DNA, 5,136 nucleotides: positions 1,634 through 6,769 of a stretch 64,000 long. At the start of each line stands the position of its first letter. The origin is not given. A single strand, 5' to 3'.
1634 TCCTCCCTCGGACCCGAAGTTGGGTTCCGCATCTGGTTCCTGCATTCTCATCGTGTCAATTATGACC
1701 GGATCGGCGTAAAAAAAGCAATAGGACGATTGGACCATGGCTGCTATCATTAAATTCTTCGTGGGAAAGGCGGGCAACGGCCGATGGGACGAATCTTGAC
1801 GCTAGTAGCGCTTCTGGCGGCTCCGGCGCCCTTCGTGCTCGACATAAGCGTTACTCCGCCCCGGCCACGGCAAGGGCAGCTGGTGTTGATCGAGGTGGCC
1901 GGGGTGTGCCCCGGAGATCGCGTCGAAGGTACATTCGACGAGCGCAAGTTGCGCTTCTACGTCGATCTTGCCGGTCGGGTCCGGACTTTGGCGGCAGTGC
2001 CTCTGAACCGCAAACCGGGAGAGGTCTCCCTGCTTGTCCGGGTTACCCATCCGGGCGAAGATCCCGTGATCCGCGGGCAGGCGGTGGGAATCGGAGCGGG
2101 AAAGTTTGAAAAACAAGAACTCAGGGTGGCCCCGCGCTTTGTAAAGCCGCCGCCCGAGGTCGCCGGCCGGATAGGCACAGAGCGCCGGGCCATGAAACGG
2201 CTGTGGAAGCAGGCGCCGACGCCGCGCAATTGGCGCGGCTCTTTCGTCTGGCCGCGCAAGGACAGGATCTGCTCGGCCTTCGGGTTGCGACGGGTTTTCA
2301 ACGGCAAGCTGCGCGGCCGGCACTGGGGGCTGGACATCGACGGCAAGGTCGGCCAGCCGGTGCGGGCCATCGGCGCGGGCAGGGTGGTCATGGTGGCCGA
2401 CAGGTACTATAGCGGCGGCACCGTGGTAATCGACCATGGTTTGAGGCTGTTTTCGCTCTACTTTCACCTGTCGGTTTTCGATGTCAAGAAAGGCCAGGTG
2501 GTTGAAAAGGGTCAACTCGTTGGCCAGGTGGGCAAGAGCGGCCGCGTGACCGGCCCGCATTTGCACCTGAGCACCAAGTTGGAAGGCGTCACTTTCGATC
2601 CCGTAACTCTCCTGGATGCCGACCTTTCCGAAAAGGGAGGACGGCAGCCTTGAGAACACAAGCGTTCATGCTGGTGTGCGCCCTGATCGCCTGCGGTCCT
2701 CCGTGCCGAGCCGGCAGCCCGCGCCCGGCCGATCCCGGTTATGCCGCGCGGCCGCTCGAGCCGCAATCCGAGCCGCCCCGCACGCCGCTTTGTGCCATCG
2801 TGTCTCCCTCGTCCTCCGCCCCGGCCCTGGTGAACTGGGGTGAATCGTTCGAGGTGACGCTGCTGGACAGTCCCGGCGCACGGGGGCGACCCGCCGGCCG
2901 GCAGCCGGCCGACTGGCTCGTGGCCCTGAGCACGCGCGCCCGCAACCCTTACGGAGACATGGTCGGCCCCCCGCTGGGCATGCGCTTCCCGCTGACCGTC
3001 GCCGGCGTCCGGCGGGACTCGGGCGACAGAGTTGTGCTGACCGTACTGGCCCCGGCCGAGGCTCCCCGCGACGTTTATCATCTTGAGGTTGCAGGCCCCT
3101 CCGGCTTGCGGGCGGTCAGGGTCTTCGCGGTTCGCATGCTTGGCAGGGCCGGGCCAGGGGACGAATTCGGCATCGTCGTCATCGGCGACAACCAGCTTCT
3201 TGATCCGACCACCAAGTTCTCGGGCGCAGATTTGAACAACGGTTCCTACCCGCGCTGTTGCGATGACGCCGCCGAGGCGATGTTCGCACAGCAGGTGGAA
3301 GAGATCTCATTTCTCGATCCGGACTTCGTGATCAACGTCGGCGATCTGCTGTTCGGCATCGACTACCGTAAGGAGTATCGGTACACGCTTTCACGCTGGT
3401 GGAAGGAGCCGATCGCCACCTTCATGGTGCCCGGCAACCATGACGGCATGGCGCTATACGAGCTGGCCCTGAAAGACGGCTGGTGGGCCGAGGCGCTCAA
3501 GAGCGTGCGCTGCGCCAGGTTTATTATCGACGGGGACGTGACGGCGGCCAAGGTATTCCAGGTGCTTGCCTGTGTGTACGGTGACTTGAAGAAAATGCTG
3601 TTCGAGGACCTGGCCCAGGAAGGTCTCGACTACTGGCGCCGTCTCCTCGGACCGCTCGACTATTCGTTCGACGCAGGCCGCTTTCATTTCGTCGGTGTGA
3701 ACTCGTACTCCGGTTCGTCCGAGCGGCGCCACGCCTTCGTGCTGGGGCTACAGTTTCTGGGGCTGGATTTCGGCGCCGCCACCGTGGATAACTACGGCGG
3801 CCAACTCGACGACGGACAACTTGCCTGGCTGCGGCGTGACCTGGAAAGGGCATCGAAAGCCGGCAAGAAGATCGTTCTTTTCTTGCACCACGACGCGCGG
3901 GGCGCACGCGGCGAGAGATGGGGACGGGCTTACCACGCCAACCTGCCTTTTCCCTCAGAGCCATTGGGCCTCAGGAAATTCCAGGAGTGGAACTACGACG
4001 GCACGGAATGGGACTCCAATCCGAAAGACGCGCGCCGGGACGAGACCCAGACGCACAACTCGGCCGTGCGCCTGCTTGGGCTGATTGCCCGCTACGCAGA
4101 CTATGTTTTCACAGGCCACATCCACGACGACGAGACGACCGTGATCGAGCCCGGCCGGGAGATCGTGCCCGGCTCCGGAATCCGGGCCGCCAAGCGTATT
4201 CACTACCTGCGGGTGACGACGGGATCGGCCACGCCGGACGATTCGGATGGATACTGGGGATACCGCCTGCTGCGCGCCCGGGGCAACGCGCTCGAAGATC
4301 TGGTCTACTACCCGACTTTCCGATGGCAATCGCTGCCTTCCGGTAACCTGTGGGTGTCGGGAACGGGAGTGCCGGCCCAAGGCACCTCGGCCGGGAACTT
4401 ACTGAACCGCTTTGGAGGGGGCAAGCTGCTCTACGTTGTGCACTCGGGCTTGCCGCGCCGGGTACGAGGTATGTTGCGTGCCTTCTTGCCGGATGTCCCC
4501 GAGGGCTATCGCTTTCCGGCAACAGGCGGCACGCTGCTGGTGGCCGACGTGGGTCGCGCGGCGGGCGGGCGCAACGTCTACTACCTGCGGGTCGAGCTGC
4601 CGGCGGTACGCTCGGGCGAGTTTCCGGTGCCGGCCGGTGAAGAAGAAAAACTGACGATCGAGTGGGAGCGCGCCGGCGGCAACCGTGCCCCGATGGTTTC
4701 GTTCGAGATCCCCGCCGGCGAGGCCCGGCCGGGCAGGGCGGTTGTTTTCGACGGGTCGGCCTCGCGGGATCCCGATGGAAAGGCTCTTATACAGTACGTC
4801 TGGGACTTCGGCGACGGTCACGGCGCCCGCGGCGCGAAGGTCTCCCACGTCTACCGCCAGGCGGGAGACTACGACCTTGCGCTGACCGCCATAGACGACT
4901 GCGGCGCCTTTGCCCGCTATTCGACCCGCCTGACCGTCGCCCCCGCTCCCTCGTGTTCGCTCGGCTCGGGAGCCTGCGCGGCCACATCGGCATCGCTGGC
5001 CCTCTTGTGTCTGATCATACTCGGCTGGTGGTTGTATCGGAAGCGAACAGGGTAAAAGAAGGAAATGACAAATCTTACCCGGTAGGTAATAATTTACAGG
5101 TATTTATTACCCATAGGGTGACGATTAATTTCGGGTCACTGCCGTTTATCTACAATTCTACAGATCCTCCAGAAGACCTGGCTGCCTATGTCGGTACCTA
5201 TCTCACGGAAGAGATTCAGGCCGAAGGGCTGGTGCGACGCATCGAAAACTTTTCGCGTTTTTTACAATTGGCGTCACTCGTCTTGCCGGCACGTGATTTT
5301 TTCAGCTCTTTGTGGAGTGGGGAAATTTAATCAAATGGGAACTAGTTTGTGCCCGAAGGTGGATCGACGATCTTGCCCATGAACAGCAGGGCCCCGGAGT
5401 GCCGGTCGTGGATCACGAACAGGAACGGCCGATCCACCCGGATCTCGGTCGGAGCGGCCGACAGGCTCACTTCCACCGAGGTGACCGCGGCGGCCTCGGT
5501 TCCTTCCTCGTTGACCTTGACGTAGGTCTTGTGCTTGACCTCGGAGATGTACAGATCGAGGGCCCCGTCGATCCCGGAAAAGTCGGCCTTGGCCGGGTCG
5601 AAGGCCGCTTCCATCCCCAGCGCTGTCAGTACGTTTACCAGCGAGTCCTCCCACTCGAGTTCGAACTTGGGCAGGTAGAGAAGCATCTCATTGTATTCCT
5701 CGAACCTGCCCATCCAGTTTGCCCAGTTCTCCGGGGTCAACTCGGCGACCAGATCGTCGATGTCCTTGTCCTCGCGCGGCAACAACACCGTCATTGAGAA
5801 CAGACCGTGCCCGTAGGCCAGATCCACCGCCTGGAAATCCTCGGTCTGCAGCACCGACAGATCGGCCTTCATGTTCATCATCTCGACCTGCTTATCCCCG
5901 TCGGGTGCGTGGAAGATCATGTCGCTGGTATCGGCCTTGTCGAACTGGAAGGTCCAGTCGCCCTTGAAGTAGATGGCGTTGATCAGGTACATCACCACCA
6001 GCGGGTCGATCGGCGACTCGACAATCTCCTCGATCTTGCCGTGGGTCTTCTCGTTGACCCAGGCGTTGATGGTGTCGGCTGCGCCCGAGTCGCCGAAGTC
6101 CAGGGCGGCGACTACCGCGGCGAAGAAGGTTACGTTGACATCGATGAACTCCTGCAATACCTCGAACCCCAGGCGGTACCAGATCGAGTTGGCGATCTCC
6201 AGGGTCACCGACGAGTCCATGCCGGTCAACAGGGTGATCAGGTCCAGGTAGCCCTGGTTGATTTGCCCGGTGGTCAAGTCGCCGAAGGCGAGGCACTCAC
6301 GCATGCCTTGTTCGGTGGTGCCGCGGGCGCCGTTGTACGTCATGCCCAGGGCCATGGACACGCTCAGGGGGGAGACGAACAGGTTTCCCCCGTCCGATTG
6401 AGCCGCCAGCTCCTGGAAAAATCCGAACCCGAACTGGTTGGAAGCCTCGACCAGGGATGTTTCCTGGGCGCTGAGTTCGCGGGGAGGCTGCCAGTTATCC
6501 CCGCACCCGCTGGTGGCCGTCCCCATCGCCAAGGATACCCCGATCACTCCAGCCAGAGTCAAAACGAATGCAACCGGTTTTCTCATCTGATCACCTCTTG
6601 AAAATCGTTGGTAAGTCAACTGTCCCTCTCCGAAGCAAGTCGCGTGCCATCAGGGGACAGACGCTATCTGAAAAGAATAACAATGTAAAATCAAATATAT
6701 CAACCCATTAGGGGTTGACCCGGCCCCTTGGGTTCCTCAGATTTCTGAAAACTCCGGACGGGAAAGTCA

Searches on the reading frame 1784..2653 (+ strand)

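Call 50: search_protein_families(library=pfam, proteins=[window:1784-2653:+], max_evalue=0.00001)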
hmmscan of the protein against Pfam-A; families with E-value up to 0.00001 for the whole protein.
window:1784-2653:+ (289 aa): 1 family
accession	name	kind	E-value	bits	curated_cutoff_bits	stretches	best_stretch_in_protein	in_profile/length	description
PF01551.29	Peptidase_M23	-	1.3e-26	93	28.7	1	179-273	2-96/96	Peptidase family M23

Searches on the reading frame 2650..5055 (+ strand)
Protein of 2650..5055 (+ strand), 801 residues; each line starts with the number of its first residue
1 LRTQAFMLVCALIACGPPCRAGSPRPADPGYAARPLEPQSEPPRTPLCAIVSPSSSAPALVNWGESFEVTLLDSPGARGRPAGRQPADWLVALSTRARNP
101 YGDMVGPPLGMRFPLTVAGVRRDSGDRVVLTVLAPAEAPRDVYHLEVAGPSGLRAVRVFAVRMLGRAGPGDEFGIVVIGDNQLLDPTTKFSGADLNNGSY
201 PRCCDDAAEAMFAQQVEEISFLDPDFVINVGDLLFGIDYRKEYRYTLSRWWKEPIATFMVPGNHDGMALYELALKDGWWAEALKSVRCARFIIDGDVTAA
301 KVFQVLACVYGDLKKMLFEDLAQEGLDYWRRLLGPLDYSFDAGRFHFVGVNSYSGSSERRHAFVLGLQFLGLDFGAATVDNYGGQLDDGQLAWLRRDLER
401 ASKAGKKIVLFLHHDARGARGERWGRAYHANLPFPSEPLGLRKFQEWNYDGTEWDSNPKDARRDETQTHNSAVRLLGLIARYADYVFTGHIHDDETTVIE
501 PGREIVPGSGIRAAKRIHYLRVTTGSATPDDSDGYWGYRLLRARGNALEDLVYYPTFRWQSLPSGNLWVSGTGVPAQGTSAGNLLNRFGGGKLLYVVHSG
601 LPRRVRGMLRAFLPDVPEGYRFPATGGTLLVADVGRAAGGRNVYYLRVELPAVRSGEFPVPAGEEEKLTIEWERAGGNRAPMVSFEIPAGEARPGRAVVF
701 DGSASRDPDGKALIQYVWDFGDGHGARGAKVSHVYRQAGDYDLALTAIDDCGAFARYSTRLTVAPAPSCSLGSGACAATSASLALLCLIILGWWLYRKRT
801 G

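Call 50: search_protein_families(library=pfam, proteins=[window:2650-5055:+], max_evalue=0.00001)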
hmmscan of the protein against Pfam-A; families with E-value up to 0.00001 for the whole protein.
window:2650-5055:+ (801 aa): 3 families
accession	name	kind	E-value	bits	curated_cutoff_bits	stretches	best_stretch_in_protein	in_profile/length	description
PF18911.6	PKD_4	-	2.2e-18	66.5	27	1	678-755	1-76/85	PKD domain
PF00801.26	PKD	-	3.4e-10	40.2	23.5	1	693-753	12-71/80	PKD domain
PF00149.33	Metallophos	-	5.1e-09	37.3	21.5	1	175-492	3-189/191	Calcineurin-like phosphoesterase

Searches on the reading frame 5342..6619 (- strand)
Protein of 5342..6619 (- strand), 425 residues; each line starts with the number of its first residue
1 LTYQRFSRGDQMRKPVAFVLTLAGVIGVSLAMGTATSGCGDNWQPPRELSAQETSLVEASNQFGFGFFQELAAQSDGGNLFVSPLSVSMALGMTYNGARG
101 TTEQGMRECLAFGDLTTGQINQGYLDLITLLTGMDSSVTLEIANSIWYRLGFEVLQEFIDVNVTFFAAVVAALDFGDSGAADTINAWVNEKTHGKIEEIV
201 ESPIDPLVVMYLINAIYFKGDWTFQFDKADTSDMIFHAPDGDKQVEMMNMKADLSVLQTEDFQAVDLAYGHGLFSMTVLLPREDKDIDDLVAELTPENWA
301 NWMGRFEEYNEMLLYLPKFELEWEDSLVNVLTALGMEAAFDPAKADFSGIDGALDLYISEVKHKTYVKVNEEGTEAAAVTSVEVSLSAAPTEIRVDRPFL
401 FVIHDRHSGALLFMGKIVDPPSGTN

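Call 50: search_protein_families(library=pfam, proteins=[window:5342-6619:-], max_evalue=0.00001)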
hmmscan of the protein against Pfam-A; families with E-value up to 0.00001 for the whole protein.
window:5342-6619:- (425 aa): 1 family
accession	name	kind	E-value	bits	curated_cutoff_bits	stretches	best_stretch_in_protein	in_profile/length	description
PF00079.25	Serpin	-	1.1e-110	370.8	27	1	59-420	2-370/370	Serpin (serine protease inhibitor)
